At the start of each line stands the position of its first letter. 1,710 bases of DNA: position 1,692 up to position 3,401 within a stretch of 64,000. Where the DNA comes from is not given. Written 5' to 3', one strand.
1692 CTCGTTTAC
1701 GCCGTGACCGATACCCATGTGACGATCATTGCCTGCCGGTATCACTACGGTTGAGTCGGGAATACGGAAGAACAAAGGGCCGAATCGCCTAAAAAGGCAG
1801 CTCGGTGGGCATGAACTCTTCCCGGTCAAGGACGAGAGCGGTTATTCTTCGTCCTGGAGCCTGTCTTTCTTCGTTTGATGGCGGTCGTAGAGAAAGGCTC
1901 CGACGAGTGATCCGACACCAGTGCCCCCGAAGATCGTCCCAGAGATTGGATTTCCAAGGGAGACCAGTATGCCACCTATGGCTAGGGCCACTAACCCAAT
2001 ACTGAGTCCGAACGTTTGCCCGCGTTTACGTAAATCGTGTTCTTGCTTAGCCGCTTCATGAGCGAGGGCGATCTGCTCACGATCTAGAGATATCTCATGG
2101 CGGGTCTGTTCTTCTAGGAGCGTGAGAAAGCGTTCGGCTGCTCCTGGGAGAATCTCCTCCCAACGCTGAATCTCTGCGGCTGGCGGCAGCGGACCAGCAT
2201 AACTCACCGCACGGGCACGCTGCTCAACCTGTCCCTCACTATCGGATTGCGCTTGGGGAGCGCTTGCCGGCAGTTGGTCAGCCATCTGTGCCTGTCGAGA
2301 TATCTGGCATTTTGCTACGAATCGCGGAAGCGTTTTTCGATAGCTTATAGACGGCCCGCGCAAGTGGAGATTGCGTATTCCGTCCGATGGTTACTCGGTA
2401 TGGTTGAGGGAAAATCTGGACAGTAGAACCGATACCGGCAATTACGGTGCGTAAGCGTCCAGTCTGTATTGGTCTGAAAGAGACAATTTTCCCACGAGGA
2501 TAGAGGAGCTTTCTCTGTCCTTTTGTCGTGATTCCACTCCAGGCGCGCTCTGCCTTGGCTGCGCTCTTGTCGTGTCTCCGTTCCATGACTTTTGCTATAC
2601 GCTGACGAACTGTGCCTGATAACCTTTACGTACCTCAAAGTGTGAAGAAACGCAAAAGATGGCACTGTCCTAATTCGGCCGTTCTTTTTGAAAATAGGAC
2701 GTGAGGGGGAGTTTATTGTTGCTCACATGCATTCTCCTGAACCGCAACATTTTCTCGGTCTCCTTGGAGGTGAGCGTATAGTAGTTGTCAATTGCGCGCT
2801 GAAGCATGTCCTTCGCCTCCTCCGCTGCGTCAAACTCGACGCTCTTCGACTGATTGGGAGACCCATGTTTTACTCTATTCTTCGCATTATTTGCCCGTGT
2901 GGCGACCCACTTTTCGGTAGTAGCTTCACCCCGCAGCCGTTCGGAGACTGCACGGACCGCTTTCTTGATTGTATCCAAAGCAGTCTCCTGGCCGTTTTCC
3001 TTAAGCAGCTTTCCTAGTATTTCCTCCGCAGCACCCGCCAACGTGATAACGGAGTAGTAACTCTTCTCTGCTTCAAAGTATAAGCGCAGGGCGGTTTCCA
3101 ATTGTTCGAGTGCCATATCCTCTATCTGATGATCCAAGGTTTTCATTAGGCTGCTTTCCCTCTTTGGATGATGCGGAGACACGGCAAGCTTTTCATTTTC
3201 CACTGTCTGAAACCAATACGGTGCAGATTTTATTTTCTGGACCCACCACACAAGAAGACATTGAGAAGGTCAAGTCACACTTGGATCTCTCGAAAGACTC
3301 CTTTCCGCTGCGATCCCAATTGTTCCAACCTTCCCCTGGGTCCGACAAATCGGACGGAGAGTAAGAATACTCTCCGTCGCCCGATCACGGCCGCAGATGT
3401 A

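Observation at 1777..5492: ~3.6 kb lower-GC islet bounded by 66-bp direct repeats that duplicate the 3' end of moeA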

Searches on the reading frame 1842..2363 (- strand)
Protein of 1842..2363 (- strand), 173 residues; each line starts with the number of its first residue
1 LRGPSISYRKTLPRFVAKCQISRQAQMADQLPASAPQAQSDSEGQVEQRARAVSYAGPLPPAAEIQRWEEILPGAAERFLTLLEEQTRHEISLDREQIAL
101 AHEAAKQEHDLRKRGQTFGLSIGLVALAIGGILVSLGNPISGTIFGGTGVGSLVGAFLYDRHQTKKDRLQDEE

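Call 9: search_protein_families(library=pfam, proteins=[window:1842-2363:-], max_evalue=0.01)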
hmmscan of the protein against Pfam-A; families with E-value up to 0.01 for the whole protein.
window:1842-2363:- (173 aa): 1 family
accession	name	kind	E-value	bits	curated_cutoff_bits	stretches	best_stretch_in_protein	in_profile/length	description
PF10097.14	DUF2335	-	4.4e-05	23.7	25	1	60-97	1-38/50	Predicted membrane protein (DUF2335)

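Call 36: search_protein_families(library=phrogs, proteins=[window:1842-2285:-], max_evalue=0.01)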
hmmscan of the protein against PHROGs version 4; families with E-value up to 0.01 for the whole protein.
window:1842-2285:- (147 aa): 2 families
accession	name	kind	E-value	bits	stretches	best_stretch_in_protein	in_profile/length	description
phrog_3996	-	moron, auxiliary metabolic gene and host takeover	3.2e-25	89.5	1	22-145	30-146/152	membrane protein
phrog_31635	-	unknown function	0.00048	21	1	22-113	83-188/232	-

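Call 37: search_protein_families(library=ncbifam, proteins=[window:1842-2285:-], max_evalue=0.01)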
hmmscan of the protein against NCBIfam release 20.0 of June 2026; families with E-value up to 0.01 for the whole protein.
window:1842-2285:- (147 aa): 0 families

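Call 38: search_protein_families(library=padloc, proteins=[window:1842-2285:-], max_evalue=0.01)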
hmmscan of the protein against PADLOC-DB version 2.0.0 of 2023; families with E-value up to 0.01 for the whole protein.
window:1842-2285:- (147 aa): 0 families

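Call 43: find_homologous_proteins(query=window:1842-2285:-)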
Query window:1842-2285:- (147 aa): 29 proteins with E <= 0.001 among 199 candidates.
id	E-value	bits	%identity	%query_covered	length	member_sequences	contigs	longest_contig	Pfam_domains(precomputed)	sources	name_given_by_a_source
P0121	2.1e-88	311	100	100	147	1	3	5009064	-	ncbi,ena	-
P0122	1.8e-82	292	95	100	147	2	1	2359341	-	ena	-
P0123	1.1e-80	287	91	100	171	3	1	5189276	-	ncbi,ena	-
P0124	8.4e-80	284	89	100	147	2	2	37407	-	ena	-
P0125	9.9e-78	277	87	100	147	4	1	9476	-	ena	-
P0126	3.2e-53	198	90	70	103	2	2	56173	-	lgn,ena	-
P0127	7.8e-48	180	79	78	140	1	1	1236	-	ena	-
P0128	1.2e-37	147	80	61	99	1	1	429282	-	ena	-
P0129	1.0e-18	86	44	76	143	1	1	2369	PF10097.15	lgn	-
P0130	6.7e-11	60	36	72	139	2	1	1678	PF10097.15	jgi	jgi:uncharacterized membrane protein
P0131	1.9e-10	59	33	90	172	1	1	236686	PF10097.15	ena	-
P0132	2.5e-10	59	33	88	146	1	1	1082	PF10097.15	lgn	-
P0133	5.0e-10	58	34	79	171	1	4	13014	PF10097.15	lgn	-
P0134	6.9e-10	57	39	54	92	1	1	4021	PF10097.15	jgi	jgi:uncharacterized membrane protein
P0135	3.8e-9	55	28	80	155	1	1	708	PF10097.15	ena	-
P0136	1.8e-8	53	32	73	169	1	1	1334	PF10097.15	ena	-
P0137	3.2e-8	52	36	76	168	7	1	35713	PF10097.15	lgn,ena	-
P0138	4.1e-8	51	35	76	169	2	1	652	PF10097.15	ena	-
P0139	1.2e-6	47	40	83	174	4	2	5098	PF10097.15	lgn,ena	-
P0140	2.5e-6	46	30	87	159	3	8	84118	PF10097.15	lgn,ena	-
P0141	3.0e-6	45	37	81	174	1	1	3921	PF10097.15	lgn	-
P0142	8.5e-6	44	28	87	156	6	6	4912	PF10097.15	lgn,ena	-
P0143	1.3e-5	43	38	69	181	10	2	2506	PF10097.15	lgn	-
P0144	1.9e-5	43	37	83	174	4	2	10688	PF10097.15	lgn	-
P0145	9.9e-5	41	28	93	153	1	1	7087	PF10097.15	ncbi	ncbi:MAG: DUF2335 domain-containing protein [Thermodesulfobacteriota bacterium]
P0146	1.5e-4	40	30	76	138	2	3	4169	PF10097.15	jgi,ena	jgi:uncharacterized membrane protein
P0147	1.6e-4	40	34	60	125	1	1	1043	PF10097.15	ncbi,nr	ncbi:MAG: DUF2335 domain-containing protein, partial [Actinobacteria bacterium]|nr:DUF2335 domain-co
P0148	2.7e-4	39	37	66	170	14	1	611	PF10097.15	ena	-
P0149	8.1e-4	38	27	89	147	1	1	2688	PF10097.15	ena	-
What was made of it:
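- Checked: The DUF2335 hit is just below the Pfam cut-off (23.7 against 25 bits), but the protein matches phrog_3996 at E = 3e-25 (call 36) and its homologues carry PF10097 (call 43).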

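Call 44: find_encoding_contigs(protein=P0122, flank=7000, max_places=3)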
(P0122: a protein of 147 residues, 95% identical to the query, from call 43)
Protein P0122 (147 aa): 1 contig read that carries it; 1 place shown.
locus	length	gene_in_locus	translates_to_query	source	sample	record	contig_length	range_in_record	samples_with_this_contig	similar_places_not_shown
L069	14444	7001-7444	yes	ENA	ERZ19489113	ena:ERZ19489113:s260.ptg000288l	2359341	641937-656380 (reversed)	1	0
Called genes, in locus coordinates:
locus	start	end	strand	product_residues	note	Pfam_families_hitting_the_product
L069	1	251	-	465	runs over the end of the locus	PF01743:PolyA_pol, PF12627:PolyA_pol_RNAbd, PF01966:HD, PF13735:tRNA_NucTran2_2 (weak)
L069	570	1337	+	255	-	PF00023:Ank (faint), PF13637:Ank_4 (faint), PF13857:Ank_5 (faint)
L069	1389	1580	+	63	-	-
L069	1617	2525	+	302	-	-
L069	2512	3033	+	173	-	-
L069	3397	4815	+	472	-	PF01225:Mur_ligase, PF08245:Mur_ligase_M, PF02875:Mur_ligase_C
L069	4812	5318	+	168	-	PF00731:AIRC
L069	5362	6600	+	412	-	PF03453:MoeA_N, PF00994:MoCF_biosynth, PF03454:MoeA_C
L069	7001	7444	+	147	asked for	-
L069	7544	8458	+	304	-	PF01063:Aminotran_4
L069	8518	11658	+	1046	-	-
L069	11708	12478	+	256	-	PF00106:adh_short, PF08659:KR (weak), PF13561:adh_short_C2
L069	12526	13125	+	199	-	PF01728:FtsJ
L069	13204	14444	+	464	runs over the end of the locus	PF14312:FG-GAP_2 (faint), PF01839:FG-GAP (weak), PF13517:FG-GAP_3, PF01839:FG-GAP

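Call 45: find_encoding_contigs(protein=P0124, flank=7000, max_places=3)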
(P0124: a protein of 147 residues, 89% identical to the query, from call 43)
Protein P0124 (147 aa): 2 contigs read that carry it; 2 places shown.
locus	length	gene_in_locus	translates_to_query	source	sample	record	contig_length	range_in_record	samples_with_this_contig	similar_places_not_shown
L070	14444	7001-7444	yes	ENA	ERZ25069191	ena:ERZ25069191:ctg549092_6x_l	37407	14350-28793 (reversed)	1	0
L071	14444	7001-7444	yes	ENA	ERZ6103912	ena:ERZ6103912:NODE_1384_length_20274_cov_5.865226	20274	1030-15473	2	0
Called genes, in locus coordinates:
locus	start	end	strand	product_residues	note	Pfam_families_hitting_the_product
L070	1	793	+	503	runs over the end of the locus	PF00989:PAS, PF08448:PAS_4 (weak), PF12860:PAS_7, PF13188:PAS_8, PF00512:HisKA, PF02518:HATPase_c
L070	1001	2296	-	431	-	PF01743:PolyA_pol, PF12627:PolyA_pol_RNAbd, PF01966:HD, PF13735:tRNA_NucTran2_2 (weak)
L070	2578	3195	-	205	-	-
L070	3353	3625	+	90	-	PF01225:Mur_ligase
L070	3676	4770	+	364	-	PF08245:Mur_ligase_M, PF02875:Mur_ligase_C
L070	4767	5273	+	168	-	PF00731:AIRC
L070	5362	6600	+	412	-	PF03453:MoeA_N, PF00994:MoCF_biosynth, PF03454:MoeA_C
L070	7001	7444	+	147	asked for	-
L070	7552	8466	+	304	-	PF01063:Aminotran_4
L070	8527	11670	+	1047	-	-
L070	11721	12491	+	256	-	PF00106:adh_short, PF08659:KR, PF13561:adh_short_C2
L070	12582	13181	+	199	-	PF01728:FtsJ, PF13489:Methyltransf_23 (faint), PF13847:Methyltransf_31 (faint)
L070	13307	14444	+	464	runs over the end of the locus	PF14312:FG-GAP_2 (faint), PF13517:FG-GAP_3 (weak), PF01839:FG-GAP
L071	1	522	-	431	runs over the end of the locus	PF01743:PolyA_pol, PF12627:PolyA_pol_RNAbd, PF01966:HD, PF13735:tRNA_NucTran2_2 (weak)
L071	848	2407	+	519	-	-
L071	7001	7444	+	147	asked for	-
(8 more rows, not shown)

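Call 46: find_encoding_contigs(protein=P0125, flank=7000, max_places=3)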
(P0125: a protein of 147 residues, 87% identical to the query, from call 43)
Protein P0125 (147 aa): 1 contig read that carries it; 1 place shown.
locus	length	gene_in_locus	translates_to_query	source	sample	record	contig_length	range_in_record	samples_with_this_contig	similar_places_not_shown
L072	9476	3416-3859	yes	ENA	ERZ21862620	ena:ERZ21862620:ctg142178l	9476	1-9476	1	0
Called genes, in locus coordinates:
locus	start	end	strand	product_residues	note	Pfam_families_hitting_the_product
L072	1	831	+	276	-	?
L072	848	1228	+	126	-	PF02875:Mur_ligase_C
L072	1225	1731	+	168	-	PF00731:AIRC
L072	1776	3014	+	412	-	PF03453:MoeA_N, PF00994:MoCF_biosynth, PF03454:MoeA_C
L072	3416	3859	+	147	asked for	-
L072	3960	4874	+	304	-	PF01063:Aminotran_4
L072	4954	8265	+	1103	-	-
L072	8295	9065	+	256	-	PF00106:adh_short, PF08659:KR, PF13561:adh_short_C2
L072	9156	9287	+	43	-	-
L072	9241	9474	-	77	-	?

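Call 53: find_related_loci(query=window:1842-2285:-, collection=metagenome_contigs, flank=8000)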
Query window:1842-2285:- (147 aa) in metagenome_contigs; peptide patterns used: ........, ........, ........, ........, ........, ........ (x = any residue, [..] = any of these).
300 stretches matched a pattern, but none encodes a relative of the query by tblastn (E <= 1e-3).

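Call 54: find_related_loci(query=window:1842-2285:-, collection=viral_contigs, flank=8000)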
Query window:1842-2285:- (147 aa) in viral_contigs; peptide patterns used: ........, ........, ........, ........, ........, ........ (x = any residue, [..] = any of these).
2 stretches matched a pattern, but none encodes a relative of the query by tblastn (E <= 1e-3).
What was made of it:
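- Tried and rejected: Scans for module A relatives in JGI metagenomes and IMG/VR returned nothing (calls 53, 54).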

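Call 57: find_encoding_contigs(protein=P0128, flank=9000, max_places=3)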
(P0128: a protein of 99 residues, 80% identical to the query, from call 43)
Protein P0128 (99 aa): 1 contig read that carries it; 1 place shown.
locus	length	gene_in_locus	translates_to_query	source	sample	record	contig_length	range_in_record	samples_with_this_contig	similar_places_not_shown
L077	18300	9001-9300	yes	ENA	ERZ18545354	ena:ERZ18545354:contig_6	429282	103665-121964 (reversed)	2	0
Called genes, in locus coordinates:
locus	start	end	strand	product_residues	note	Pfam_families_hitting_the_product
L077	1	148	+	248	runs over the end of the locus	PF00072:Response_reg, PF00486:Trans_reg_C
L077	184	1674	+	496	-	PF00989:PAS, PF08448:PAS_4 (weak), PF12860:PAS_7 (weak), PF13188:PAS_8, PF00512:HisKA, PF02518:HATPase_c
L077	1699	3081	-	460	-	PF01743:PolyA_pol, PF12627:PolyA_pol_RNAbd, PF01966:HD, PF13735:tRNA_NucTran2_2 (faint)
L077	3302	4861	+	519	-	-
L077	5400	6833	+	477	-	PF01225:Mur_ligase, PF08245:Mur_ligase_M, PF02875:Mur_ligase_C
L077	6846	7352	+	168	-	PF00731:AIRC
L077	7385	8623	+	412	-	PF03453:MoeA_N, PF00994:MoCF_biosynth, PF03454:MoeA_C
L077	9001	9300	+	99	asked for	-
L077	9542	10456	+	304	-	PF01063:Aminotran_4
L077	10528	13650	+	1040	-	-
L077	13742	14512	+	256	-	PF00106:adh_short, PF08659:KR (weak), PF13561:adh_short_C2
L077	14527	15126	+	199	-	PF01728:FtsJ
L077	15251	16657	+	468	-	PF14312:FG-GAP_2 (faint), PF01839:FG-GAP, PF13517:FG-GAP_3, PF01839:FG-GAP, PF13517:FG-GAP_3, PF01839:FG-GAP (weak)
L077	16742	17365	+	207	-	PF13189:Cytidylate_kin2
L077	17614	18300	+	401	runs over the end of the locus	PF00441:Acyl-CoA_dh_1, PF08028:Acyl-CoA_dh_2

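Call 58: find_encoding_contigs(protein=P0126, flank=9000, max_places=3)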
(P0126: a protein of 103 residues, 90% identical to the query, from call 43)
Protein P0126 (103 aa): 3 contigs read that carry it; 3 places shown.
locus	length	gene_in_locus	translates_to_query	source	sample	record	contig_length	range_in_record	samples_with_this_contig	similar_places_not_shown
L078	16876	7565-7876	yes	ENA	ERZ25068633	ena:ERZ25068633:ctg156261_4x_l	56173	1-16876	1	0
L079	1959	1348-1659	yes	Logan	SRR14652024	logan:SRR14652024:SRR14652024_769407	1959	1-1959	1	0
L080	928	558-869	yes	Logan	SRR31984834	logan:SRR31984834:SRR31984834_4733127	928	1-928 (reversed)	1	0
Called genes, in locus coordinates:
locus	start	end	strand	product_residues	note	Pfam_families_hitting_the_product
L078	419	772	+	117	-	PF00486:Trans_reg_C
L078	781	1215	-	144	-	-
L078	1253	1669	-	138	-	-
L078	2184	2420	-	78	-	-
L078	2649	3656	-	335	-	PF01743:PolyA_pol, PF12627:PolyA_pol_RNAbd, PF01966:HD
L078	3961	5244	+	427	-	PF08245:Mur_ligase_M, PF02875:Mur_ligase_C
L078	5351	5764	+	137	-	PF00731:AIRC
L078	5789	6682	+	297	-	PF03453:MoeA_N, PF00994:MoCF_biosynth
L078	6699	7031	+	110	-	PF03454:MoeA_C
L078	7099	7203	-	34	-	-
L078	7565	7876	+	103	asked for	-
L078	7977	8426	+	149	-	PF01063:Aminotran_4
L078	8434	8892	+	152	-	PF01063:Aminotran_4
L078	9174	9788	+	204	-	-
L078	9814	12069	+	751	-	-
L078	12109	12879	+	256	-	PF00106:adh_short, PF01370:Epimerase (weak), PF08659:KR, PF13561:adh_short_C2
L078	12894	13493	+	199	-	PF01728:FtsJ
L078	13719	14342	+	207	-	PF13189:Cytidylate_kin2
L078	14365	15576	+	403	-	PF02770:Acyl-CoA_dh_M (weak), PF00441:Acyl-CoA_dh_1, PF08028:Acyl-CoA_dh_2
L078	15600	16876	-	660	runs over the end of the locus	PF07715:Plug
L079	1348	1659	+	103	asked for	-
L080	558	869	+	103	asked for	-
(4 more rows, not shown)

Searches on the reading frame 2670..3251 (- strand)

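Call 9: search_protein_families(library=pfam, proteins=[window:2670-3251:-], max_evalue=0.01)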
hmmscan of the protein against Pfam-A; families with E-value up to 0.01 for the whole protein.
window:2670-3251:- (193 aa): 3 families
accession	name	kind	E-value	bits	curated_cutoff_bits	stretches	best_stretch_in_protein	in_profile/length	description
PF04286.17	DUF445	-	0.00099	19.5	33.8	1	32-171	86-209/368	Protein of unknown function (DUF445)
PF14845.11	Glycohydro_20b2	-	0.006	17.7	27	0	93-166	32-108/130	beta-acetyl hexosaminidase like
PF09110.16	HAND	-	0.0063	17.8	26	0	113-168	49-102/109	HAND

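Call 36: search_protein_families(library=phrogs, proteins=[window:2670-3146:-], max_evalue=0.01)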
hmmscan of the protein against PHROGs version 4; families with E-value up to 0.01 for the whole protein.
window:2670-3146:- (158 aa): 0 families

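Call 37: search_protein_families(library=ncbifam, proteins=[window:2670-3146:-], max_evalue=0.01)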
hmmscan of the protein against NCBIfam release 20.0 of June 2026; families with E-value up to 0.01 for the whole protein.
window:2670-3146:- (158 aa): 0 families

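Call 38: search_protein_families(library=padloc, proteins=[window:2670-3146:-], max_evalue=0.01)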
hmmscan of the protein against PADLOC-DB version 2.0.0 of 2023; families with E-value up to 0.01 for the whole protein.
window:2670-3146:- (158 aa): 0 families
